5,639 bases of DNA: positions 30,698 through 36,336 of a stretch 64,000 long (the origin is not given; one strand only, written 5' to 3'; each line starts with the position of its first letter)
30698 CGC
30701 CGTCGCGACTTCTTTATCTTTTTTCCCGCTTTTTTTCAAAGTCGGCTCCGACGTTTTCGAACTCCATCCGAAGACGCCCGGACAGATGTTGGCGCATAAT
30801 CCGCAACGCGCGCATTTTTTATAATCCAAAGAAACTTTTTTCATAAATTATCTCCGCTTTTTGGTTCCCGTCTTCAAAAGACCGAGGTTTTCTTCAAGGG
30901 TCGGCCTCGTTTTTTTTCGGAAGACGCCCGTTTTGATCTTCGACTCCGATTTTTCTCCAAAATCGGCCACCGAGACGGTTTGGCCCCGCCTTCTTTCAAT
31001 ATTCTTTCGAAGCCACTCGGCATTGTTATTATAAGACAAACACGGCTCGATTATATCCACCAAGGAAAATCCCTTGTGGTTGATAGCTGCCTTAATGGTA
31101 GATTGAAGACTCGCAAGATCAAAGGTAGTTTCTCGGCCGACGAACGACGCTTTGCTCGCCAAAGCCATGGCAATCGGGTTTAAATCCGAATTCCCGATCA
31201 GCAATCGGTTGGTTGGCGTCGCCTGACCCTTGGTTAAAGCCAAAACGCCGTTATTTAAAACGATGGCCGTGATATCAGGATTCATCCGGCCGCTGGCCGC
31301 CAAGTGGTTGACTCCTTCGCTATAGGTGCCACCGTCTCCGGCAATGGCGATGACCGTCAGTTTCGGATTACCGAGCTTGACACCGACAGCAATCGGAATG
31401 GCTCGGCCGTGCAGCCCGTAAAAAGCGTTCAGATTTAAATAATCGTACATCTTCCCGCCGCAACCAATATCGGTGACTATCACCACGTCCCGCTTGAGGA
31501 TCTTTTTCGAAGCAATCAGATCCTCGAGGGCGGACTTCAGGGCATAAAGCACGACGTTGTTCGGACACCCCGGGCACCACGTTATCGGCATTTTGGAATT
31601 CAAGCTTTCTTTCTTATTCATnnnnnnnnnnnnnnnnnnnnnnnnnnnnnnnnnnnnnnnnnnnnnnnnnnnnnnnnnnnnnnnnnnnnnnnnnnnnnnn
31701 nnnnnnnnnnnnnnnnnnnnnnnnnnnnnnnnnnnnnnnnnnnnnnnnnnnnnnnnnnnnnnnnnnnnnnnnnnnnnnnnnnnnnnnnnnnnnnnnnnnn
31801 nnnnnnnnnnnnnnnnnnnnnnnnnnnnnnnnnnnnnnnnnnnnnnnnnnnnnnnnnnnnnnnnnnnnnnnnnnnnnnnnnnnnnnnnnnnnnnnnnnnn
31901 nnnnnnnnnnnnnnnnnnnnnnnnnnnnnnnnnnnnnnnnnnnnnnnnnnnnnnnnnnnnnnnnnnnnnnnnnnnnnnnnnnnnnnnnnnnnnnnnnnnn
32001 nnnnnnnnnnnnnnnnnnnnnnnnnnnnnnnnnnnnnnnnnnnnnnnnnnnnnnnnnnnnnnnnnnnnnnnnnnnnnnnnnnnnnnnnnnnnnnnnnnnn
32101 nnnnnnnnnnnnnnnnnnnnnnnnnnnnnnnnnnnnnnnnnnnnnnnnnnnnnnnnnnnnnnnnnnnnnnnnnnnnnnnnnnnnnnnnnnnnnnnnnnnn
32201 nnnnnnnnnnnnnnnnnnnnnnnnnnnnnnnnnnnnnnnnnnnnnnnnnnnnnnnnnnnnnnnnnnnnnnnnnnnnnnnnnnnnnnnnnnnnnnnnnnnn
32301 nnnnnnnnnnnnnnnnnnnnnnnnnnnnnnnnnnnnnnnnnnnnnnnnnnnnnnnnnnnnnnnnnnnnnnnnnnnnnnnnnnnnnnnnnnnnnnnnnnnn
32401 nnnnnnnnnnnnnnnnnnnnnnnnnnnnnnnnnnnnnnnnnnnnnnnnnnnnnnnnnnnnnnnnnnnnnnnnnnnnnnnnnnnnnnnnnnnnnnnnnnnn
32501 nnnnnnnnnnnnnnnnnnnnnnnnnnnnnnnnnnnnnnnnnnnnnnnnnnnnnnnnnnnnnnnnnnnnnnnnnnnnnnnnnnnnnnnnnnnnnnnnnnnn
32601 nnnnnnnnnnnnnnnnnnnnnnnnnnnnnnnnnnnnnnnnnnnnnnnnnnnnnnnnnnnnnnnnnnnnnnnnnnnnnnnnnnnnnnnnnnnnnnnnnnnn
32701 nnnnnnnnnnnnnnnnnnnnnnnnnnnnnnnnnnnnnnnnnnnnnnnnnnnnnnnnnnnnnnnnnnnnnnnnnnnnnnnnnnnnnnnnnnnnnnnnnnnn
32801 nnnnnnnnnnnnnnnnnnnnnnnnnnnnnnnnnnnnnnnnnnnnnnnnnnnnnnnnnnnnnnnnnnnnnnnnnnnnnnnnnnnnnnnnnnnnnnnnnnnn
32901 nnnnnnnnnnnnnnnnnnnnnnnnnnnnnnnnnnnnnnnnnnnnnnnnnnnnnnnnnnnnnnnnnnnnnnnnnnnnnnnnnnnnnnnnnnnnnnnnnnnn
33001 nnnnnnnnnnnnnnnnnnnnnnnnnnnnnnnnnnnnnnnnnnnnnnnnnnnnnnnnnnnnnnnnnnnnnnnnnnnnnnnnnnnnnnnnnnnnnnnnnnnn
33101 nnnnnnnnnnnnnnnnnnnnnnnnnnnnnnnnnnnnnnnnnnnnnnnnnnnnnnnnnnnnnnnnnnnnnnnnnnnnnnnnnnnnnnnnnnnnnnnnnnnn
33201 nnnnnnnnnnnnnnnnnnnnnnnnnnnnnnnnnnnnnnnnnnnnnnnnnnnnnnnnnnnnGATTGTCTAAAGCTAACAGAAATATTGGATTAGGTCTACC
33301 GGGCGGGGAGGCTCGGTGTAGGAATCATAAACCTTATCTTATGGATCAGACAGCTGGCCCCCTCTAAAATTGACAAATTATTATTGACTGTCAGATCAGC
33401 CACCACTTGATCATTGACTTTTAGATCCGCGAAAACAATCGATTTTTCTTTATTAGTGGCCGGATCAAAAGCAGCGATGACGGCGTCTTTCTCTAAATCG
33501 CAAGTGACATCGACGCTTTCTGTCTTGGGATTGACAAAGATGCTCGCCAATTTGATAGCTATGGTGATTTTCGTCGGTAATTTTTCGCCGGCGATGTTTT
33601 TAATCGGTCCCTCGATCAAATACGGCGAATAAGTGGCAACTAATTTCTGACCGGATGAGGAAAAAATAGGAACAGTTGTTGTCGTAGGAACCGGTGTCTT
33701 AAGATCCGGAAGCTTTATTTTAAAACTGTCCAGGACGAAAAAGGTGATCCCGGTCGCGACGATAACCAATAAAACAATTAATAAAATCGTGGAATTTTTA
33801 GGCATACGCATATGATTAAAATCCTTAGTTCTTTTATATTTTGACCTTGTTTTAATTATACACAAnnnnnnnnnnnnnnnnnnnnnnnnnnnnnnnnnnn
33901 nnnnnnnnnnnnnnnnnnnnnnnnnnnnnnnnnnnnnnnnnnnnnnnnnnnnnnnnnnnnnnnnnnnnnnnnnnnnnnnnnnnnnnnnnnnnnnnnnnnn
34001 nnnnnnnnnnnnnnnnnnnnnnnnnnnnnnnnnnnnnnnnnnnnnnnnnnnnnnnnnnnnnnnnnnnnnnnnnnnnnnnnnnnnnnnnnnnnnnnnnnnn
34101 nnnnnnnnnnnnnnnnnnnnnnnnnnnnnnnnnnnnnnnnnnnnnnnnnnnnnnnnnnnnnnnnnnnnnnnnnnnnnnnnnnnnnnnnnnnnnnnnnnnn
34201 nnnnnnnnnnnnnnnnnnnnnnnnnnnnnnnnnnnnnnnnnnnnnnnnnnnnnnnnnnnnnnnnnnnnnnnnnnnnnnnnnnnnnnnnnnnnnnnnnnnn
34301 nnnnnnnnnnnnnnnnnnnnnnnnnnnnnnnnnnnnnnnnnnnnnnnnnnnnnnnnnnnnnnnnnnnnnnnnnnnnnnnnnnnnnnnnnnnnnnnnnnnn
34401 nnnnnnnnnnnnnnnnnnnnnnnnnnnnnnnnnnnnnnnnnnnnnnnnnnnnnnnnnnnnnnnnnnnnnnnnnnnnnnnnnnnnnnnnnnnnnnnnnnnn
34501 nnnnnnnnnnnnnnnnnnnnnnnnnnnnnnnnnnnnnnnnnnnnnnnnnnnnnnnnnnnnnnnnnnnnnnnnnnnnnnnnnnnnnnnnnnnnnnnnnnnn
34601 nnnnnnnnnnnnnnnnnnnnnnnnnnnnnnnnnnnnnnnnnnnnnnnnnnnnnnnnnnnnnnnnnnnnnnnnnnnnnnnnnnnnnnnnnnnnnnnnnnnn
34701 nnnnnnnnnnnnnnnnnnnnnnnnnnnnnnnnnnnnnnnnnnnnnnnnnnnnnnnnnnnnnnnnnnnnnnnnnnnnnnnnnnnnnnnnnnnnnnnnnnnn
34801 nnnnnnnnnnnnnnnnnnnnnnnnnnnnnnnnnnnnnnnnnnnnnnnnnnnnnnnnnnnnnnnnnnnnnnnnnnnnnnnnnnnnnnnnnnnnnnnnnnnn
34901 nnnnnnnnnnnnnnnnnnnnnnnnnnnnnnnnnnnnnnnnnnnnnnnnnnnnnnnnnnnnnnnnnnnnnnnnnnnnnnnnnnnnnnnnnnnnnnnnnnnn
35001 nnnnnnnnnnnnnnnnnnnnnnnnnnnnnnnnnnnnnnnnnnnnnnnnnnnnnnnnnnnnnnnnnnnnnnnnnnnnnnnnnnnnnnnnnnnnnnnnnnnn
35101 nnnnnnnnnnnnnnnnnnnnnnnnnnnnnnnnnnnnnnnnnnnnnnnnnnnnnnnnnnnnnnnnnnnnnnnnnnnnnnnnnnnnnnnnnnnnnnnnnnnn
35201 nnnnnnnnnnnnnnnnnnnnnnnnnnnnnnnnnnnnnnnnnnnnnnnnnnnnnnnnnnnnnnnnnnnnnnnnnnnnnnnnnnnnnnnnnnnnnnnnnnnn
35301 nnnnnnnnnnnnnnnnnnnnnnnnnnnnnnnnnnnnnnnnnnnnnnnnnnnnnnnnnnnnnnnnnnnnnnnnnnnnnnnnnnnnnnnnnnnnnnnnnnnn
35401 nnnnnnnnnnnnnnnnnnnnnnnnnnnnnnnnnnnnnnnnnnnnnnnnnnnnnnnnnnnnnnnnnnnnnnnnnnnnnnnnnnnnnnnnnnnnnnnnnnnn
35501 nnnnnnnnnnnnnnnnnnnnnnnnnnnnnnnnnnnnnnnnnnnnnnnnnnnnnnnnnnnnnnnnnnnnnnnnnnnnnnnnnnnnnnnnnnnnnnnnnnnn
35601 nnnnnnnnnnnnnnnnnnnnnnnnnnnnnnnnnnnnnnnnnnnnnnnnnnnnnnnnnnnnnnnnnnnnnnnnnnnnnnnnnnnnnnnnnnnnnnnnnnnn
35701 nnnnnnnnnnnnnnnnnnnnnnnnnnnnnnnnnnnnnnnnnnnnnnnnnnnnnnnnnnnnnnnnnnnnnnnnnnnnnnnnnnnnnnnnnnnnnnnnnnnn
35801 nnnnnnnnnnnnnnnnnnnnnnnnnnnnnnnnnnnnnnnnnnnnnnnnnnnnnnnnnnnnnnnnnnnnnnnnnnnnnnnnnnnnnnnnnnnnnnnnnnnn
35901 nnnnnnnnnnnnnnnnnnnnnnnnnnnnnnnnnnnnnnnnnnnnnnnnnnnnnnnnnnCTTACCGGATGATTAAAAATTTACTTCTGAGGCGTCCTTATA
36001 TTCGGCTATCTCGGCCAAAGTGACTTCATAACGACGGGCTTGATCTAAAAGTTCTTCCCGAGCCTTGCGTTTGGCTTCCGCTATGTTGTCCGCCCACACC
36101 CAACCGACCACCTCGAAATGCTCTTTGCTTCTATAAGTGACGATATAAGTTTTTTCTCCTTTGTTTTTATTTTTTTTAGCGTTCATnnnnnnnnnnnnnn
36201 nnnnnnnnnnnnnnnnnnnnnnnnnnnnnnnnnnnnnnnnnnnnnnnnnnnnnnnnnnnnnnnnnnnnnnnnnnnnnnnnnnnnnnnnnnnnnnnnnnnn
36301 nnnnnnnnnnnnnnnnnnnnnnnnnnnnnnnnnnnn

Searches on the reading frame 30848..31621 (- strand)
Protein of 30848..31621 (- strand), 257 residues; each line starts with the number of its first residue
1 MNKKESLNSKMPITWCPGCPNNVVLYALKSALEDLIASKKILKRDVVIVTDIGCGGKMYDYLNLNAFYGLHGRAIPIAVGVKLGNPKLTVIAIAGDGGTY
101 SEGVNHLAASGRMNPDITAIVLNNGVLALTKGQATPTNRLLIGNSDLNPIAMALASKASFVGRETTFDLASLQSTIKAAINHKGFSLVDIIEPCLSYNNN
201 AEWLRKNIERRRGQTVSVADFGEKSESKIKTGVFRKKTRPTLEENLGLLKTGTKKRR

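Call 7: search_protein_families(library=ncbifam, proteins=[window:30848-31621:-], max_evalue=0.001)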
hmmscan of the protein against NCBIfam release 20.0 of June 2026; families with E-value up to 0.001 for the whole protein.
window:30848-31621:- (257 aa): 40 families (the best 25 are shown)
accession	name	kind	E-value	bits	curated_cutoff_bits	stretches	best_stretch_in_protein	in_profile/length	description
NF008820.0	PRK11866.1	equivalog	2.3e-65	220.8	402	1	5-247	8-262/287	2-oxoacid ferredoxin oxidoreductase subunit beta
TIGR02177.1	PorB_KorB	subfamily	2.1e-61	208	261.9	1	14-212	2-207/286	2-oxoacid:acceptor oxidoreductase, beta subunit, pyruvate/2-ketoisovalerate family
NF008821.0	PRK11869.1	equivalog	4.5e-60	202.9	438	1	8-248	9-259/286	2-oxoacid ferredoxin oxidoreductase subunit beta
NF041171.1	Oxoac_fdxbeta_Archa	equivalog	8.9e-57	192.6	423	1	14-210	4-207/296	2-oxoacid:ferredoxin oxidoreductase subunit beta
NF007207.0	PRK09628.1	equivalog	1e-40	140.2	364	1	9-223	12-234/277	2-oxoglutarate ferredoxin oxidoreductase subunit beta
TIGR03336.1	IOR_alpha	equivalog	4.6e-16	58.3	650.9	1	10-203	353-540/595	indolepyruvate ferredoxin oxidoreductase subunit alpha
NF004813.0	PRK06163.1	equivalog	9.7e-10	38.5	240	1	68-184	54-164/202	hypothetical protein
NF004772.0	PRK06112.1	subfamily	2.4e-09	36.1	673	1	72-190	440-557/578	acetolactate synthase catalytic subunit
NF005712.0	PRK07524.1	subfamily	7.7e-09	34.5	500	1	60-194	399-531/536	5-guanidino-2-oxopentanoate decarboxylase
NF006122.0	PRK08266.1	subfamily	1.9e-08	33.3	571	1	71-190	404-522/543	hypothetical protein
NF006187.0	PRK08322.1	equivalog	3.6e-08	32.3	509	1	71-212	409-545/548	acetolactate synthase large subunit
NF005713.0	PRK07525.1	subfamily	5.3e-08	31.7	620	1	39-144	396-510/592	sulfoacetaldehyde acetyltransferase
NF005485.1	PRK07092.1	equivalog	1.2e-07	31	493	1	71-190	398-516/523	benzoylformate decarboxylase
TIGR03846.1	sulfopy_beta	equivalog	1.4e-07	31.6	221.5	1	44-158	13-127/182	sulfopyruvate decarboxylase subunit beta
TIGR03297.1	Ppyr-DeCO2ase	equivalog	2e-07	30.3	312.5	1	40-190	195-332/360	phosphonopyruvate decarboxylase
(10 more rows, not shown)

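Call 8: search_protein_families(library=pfam, proteins=[window:30848-31621:-], max_evalue=0.01)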
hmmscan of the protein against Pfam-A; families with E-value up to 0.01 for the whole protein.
window:30848-31621:- (257 aa): 1 family
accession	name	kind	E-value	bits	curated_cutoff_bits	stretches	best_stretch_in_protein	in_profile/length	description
PF02775.26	TPP_enzyme_C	-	2.4e-26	92.8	21.9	1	58-190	18-151/151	Thiamine pyrophosphate enzyme, C-terminal TPP binding domain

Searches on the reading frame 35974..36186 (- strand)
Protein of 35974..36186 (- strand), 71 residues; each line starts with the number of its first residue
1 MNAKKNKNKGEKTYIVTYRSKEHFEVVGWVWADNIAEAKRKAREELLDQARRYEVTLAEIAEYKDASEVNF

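Call 95: search_protein_families(library=ncbifam, proteins=[window:35974-36186:-], max_evalue=1)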
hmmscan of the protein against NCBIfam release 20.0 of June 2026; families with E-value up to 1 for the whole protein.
seq(71 aa): 1 family
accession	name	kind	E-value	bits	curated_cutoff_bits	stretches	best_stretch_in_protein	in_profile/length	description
TIGR04438.1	small_Trp_rich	hypoth_equivalog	0.046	13.8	36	1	26-48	37-59/76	TIGR04438 family Trp-rich protein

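Call 96: search_protein_families(library=pfam, proteins=[window:35974-36186:-], max_evalue=1)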
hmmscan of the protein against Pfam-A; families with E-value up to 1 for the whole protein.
seq(71 aa): 1 family
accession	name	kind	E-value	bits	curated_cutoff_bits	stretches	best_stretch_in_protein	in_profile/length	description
PF07566.17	DUF1543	-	0.039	14.2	22.9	1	27-50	8-31/52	Domain of Unknown Function (DUF1543)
